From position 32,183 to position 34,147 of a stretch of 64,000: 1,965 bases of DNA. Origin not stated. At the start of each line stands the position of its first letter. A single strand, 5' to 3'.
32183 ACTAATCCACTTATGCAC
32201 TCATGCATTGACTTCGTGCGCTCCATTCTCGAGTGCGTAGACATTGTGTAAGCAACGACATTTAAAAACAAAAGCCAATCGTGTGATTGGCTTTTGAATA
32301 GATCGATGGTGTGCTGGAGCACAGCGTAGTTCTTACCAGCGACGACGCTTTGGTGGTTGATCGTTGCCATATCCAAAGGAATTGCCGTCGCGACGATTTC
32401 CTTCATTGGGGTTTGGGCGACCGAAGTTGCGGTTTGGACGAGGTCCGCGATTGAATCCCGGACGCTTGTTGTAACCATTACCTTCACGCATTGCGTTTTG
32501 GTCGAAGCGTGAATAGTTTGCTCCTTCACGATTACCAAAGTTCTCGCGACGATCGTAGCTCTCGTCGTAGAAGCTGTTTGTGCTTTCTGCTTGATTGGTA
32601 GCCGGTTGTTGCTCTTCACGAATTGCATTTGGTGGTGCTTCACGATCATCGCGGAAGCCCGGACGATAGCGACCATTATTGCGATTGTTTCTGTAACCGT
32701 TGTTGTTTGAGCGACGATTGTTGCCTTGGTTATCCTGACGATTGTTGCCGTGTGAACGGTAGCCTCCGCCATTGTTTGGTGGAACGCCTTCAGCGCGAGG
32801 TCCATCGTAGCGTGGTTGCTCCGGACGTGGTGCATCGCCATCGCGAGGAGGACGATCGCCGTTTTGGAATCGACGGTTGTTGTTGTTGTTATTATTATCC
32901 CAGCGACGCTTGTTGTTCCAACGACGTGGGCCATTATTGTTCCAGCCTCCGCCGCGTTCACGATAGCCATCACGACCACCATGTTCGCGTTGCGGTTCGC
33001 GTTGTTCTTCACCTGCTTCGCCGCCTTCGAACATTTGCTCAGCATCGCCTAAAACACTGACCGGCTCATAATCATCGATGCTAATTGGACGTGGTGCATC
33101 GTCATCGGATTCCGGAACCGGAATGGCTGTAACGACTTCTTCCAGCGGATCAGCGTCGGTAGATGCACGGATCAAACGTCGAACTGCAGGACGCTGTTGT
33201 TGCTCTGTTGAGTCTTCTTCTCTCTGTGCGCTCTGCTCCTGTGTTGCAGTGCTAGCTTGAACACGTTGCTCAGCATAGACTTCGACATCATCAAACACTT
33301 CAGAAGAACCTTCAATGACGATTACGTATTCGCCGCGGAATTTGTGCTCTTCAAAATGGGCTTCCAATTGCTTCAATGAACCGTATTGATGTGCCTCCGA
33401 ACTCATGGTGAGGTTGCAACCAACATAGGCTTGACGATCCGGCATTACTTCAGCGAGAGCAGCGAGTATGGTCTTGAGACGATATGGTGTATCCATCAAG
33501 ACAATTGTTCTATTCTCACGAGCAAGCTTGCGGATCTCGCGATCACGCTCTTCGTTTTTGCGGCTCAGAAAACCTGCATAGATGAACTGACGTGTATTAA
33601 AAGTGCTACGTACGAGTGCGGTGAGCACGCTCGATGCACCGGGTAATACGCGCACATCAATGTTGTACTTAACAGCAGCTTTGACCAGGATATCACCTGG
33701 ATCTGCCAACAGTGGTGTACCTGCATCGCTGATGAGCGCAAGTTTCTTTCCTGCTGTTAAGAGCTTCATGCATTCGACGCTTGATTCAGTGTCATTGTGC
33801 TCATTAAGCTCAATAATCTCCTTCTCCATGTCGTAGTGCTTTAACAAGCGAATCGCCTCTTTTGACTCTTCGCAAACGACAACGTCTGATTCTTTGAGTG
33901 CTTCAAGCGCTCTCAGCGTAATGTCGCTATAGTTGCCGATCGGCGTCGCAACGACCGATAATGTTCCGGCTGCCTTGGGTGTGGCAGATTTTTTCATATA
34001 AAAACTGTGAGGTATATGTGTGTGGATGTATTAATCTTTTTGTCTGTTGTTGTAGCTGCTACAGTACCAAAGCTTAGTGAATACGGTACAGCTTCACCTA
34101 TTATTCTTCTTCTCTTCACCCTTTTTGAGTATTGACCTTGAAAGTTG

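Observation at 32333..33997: RsmI rRNA methyltransferase fused to a roughly 320-aa acidic then RG/N/Y-rich intrinsically disordered tail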

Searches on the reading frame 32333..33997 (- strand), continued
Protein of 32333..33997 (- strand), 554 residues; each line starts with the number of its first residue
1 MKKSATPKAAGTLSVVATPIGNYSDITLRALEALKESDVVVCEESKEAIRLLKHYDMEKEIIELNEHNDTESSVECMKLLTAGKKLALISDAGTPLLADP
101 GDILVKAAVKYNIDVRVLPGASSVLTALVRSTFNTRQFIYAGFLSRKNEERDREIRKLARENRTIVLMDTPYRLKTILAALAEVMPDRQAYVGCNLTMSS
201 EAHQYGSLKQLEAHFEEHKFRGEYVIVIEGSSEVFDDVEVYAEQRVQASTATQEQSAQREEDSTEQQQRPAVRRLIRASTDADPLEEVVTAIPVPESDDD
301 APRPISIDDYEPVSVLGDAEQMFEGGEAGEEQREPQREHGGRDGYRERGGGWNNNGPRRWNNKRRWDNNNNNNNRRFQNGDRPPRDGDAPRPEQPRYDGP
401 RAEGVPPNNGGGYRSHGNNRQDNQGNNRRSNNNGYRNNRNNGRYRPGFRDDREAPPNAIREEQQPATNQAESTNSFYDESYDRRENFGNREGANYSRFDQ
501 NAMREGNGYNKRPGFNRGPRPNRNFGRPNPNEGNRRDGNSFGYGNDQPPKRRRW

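Call 19: find_encoding_contigs(protein=P0002, flank=6000, max_places=2)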
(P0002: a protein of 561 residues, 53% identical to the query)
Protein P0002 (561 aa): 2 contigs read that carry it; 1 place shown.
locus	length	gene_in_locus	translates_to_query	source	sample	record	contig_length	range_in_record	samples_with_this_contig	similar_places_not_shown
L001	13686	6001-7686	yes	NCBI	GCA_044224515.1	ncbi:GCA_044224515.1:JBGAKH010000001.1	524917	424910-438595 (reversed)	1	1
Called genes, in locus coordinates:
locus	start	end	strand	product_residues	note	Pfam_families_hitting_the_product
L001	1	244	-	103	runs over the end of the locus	PF00581:Rhodanese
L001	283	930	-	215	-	PF03848:TehB (weak), PF05724:TPMT, PF08241:Methyltransf_11, PF13649:Methyltransf_25, PF13847:Methyltransf_31 (weak)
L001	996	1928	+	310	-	PF01882:DUF58, PF13519:VWA_2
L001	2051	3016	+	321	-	-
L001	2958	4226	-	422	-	PF02547:Queuosine_synth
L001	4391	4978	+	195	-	PF00578:AhpC-TSA, PF08534:Redoxin (weak), PF00085:Thioredoxin (weak)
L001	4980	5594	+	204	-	PF00578:AhpC-TSA, PF08534:Redoxin, PF13098:Thioredoxin_2 (weak), PF13905:Thioredoxin_8 (weak)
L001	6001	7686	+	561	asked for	PF00590:TP_methylase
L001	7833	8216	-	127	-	PF06803:DUF1232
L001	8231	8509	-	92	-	PF11297:DUF3098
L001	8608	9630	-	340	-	PF22612:GH113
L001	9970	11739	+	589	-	PF00496:SBP_bac_5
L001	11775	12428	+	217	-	PF04326:SLFN_AlbA_2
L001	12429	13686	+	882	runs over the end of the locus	PF00270:DEAD, PF04851:ResIII (weak), PF00271:Helicase_C, PF16124:RecQ_Zn_bind, PF09382:RQC, PF00570:HRDC, PF14493:HTH_40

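Call 20: find_encoding_contigs(protein=P0007, flank=6000, max_places=2)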
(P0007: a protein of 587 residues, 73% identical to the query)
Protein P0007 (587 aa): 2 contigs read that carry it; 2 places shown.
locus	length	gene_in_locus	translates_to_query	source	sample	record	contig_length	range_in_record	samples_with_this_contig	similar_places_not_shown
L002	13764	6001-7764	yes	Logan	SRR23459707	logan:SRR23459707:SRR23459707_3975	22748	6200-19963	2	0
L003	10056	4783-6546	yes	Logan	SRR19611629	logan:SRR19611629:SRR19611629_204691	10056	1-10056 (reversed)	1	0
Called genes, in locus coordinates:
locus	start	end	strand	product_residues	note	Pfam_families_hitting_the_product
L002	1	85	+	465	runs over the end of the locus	-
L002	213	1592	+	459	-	PF00691:OmpA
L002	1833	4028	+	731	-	PF03924:CHASE, PF08447:PAS_3 (weak), PF08448:PAS_4 (weak), PF13426:PAS_9 (faint)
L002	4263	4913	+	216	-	PF00578:AhpC-TSA, PF08534:Redoxin (weak), PF00085:Thioredoxin (weak), PF13905:Thioredoxin_8 (weak)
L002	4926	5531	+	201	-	PF00578:AhpC-TSA, PF08534:Redoxin, PF13098:Thioredoxin_2 (weak)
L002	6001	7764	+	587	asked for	PF00590:TP_methylase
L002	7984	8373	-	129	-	PF06803:DUF1232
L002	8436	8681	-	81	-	PF11297:DUF3098 (weak)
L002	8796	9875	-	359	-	PF22612:GH113, PF13547:GTA_TIM (weak)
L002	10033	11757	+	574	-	PF00496:SBP_bac_5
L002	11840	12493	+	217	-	PF04326:SLFN_AlbA_2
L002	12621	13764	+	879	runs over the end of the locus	PF00270:DEAD, PF04851:ResIII (faint), PF00271:Helicase_C, PF16124:RecQ_Zn_bind, PF09382:RQC, PF00570:HRDC, PF14493:HTH_40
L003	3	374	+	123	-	?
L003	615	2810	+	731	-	PF03924:CHASE, PF08447:PAS_3 (weak), PF08448:PAS_4 (weak), PF13426:PAS_9 (faint)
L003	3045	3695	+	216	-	PF00578:AhpC-TSA, PF08534:Redoxin (weak), PF00085:Thioredoxin (weak), PF13905:Thioredoxin_8 (weak)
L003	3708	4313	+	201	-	PF00578:AhpC-TSA, PF08534:Redoxin, PF13098:Thioredoxin_2 (weak)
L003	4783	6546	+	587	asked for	PF00590:TP_methylase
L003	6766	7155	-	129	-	PF06803:DUF1232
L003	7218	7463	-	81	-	PF11297:DUF3098 (weak)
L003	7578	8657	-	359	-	PF22612:GH113, PF13547:GTA_TIM (weak)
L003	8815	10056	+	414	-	?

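Call 21: find_related_loci(query=A2, collection=genome_contigs, flank=3000)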
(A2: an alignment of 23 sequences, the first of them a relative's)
Query A2 (554 aa) in genome_contigs; peptide patterns used: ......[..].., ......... (x = any residue, [..] = any of these).
600 stretches matched a pattern (row limit reached: there are more); 600 encode a relative of the query (tblastn E <= 1e-3); the best 80 are kept; 80 distinct loci.
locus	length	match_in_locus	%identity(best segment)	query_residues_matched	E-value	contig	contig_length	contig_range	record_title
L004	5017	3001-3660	47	12-230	1e-54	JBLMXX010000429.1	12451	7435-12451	MAG: Acidobacteriota bacterium isolate MAG244 PRJNA957066_bin26_renamed_428, whole genome shotgun sequence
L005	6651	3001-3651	47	13-228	1e-53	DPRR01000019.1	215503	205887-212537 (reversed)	MAG TPA_asm: Ignavibacteriales bacterium isolate UBA8501 contig_34120, whole genome shotgun sequence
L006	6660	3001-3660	45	11-229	1e-53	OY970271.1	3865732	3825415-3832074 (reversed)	MAG: uncultured Ignavibacteriales bacterium isolate MFD02416.bin.c.14 genome assembly, chromosome: 1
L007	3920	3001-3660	45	11-229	1e-53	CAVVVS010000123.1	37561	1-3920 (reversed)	MAG: uncultured Ignavibacteriales bacterium isolate MFD02923.bin.1.123 genome assembly, contig: contig_56577, whole geno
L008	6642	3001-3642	46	13-225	2e-51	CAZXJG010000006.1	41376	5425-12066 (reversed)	MAG TPA_asm: uncultured Melioribacteraceae bacterium isolate binchicken_co159_36 genome assembly, contig: NODE_246_lengt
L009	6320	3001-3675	47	11-233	3e-51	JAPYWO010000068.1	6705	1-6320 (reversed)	MAG: Candidatus Thermokryptus sp. isolate RSWP10 scaffold_2217_c1, whole genome shotgun sequence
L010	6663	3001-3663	44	10-228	7e-50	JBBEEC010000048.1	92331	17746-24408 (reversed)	MAG: Bacteroidota bacterium isolate LejiaF_53_86 Lejia_F_374_length_92331_cov_50, whole genome shotgun sequence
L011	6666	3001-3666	41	10-230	8e-50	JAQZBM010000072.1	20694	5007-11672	MAG: Clostridia bacterium isolate L_E1_T20_C_bin.105 scaffold_8621, whole genome shotgun sequence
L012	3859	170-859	42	3-232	2e-49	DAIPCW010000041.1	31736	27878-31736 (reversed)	MAG TPA_asm: Sphingobacteriaceae bacterium isolate CTOTU41441 NODE_817_length_31736_cov_7.337742, whole genome shotgun s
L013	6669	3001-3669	42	10-232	2e-48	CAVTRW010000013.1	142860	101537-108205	MAG: uncultured Verrucomicrobiae bacterium isolate MFD00822.bin.2.98 genome assembly, contig: contig_77766, whole genome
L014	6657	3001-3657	43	12-229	3e-48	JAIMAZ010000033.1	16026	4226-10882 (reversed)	MAG: Ignavibacterium sp. isolate HOT.MB2.1 Contig34, whole genome shotgun sequence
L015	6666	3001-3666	42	11-231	2e-48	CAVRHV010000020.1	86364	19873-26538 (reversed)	MAG: uncultured Ignavibacteria bacterium isolate MFD05684.bin.2.86 genome assembly, contig: contig_63175, whole genome s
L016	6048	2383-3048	43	9-230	9e-48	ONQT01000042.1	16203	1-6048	uncultured Prevotellaceae bacterium isolate RUG546 genome assembly, contig: scaffold_1609, whole genome shotgun sequence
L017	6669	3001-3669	43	8-230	1e-47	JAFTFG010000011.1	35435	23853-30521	MAG: Prevotella sp. isolate RGIG3765 Roe_deer_Abomasum-2__c600, whole genome shotgun sequence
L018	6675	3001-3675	42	11-235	9e-48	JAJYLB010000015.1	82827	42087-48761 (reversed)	MAG: Acidobacteria bacterium isolate DBS2-1.bin60 NODE_488_length_82827_cov_2.006518, whole genome shotgun sequence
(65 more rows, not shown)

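Call 29: search_protein_families(library=pfam, proteins=[P0106, P0104, P0113, P0006, P0025], max_evalue=0.01)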
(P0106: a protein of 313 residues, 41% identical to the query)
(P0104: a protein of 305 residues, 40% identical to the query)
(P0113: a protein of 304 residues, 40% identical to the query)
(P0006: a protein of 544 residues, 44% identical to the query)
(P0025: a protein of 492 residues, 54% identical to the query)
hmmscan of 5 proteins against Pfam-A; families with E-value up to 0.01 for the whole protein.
P0106 (313 aa): 2 families
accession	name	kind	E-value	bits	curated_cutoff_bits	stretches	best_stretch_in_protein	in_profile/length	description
PF00590.25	TP_methylase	-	1.9e-34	119.9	27.8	1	36-234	1-209/212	Tetrapyrrole (Corrin/Porphyrin) Methylases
PF23016.2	RsmI_C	-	5.1e-09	36.3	27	1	265-307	3-45/46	RsmI C-terminal HTH domain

P0104 (305 aa): 1 family
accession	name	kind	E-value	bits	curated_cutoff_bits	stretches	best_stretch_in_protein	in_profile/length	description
PF00590.25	TP_methylase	-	1.2e-32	114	27.8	1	23-221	2-211/212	Tetrapyrrole (Corrin/Porphyrin) Methylases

P0113 (304 aa): 1 family
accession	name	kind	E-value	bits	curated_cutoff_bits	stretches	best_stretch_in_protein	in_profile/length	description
PF00590.25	TP_methylase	-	1.2e-29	104.2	27.8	1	26-225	1-211/212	Tetrapyrrole (Corrin/Porphyrin) Methylases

P0006 (544 aa): 2 families
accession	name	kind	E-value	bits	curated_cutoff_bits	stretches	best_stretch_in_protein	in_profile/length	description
PF00590.25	TP_methylase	-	6.8e-33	114.8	27.8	1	14-213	1-211/212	Tetrapyrrole (Corrin/Porphyrin) Methylases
PF23348.1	RDM3_C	-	1.2e-05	26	35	1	369-522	4-153/174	RDM3 beta-solenoid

P0025 (492 aa): 2 families
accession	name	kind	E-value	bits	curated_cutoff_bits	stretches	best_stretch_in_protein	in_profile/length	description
PF00590.25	TP_methylase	-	9.2e-35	120.9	27.8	1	6-205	1-211/212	Tetrapyrrole (Corrin/Porphyrin) Methylases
PF02095.21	Extensin_1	-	6.8e-06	26.4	105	1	321-434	28-128/171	Extensin-like protein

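Call 40: predict_structure(alignment_id=A2)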
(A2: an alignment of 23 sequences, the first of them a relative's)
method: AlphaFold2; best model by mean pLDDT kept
length: 554 residues; sequences in the alignment: 23
mean_pLDDT: 59.5   pTM: 0.45
mean pLDDT of the five models: 59.5, 59.3, 57.0, 57.0, 55.7
residues with pLDDT >= 90: 107; 70-90: 92; 50-70: 59; < 50: 296
segments of 3 or more residues with pLDDT < 50: 256-266, 269-284, 288-291, 296-304, 306-309, 314-406, 408-454, 456-548, 552-554
pLDDT, mean of each block of 10 residues (from residue 1): 59 76 68 90 86 90 87 92 89 53 85 77 76 85 92 94 92 93 96 82 93 93 91 60 55 49 47 46 47 43 46 43 45 42 42 37 37 36 39 40 43 37 35 36 36 43 40 37 38 35 38 41 43 36 41 44
secondary structure, 60 per line:
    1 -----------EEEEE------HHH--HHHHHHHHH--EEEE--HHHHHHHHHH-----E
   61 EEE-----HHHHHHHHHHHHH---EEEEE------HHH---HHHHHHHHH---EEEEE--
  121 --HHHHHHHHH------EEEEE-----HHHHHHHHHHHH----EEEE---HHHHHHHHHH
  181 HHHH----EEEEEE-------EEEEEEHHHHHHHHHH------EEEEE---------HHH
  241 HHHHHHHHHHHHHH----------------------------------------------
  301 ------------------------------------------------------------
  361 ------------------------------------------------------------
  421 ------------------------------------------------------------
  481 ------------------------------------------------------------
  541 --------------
elements in order: E12-16 H28-36 E39-42 H45-54 E60-63 H69-81 E85-89 H102-110 E114-118 H123-131 E138-142 H148-159 E164-167 H171-184 E189-194 E202-207 H208-217 E224-228 H238-254

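Call 58: list_cluster_members(proteins=[P0001, P0002, P0008, P0014, P0041, P0095])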
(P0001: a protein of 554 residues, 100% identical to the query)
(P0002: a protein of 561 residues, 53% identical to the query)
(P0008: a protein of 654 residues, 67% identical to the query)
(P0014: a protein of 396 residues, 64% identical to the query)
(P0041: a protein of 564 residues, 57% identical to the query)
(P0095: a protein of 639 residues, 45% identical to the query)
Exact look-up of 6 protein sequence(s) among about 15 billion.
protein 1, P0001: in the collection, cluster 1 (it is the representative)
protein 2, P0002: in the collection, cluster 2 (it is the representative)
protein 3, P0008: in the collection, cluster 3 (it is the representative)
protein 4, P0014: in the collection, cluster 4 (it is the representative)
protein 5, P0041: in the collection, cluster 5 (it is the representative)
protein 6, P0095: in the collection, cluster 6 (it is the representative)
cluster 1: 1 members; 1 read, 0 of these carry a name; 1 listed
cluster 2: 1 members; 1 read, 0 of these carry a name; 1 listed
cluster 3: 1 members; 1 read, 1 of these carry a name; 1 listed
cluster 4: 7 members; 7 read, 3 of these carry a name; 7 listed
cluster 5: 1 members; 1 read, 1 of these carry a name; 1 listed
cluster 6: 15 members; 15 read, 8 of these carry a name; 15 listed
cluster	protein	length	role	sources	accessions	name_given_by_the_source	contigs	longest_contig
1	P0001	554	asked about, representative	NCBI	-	-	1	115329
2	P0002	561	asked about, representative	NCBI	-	-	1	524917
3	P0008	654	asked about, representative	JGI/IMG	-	16S rRNA (cytidine1402-2'-O)-methyltransferase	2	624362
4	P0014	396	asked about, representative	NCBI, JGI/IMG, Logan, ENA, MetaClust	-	\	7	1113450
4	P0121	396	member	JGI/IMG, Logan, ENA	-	16S rRNA (cytidine1402-2'-O)-methyltransferase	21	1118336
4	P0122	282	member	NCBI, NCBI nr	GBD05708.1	Ribosomal RNA small subunit methyltransferase I [bacterium HR20]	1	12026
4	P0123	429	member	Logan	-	-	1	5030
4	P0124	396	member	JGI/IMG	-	-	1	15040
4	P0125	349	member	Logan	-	-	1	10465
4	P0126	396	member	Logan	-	-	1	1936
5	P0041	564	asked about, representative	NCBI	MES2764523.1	MAG: 16S rRNA (cytidine(1402)-2'-O)-methyltransferase [Bacteroidota bacterium]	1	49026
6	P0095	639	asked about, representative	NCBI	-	-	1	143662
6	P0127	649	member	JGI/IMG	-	16S rRNA (cytidine(1402)-2'-O)-methyltransferase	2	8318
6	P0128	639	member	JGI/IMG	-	16S rRNA (cytidine(1402)-2'-O)-methyltransferase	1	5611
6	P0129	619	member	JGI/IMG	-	16S rRNA (cytidine(1402)-2'-O)-methyltransferase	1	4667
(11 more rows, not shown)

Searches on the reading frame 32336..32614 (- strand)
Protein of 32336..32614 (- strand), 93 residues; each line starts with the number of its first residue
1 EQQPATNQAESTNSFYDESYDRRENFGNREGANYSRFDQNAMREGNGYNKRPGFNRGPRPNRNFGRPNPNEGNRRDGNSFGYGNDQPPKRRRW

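Call 23: find_homologous_proteins(query=window:32336-32614:-, max_evalue=0.001)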
Query seq(93 aa): no candidate shares three 5-residue words with the query. No homologue found.
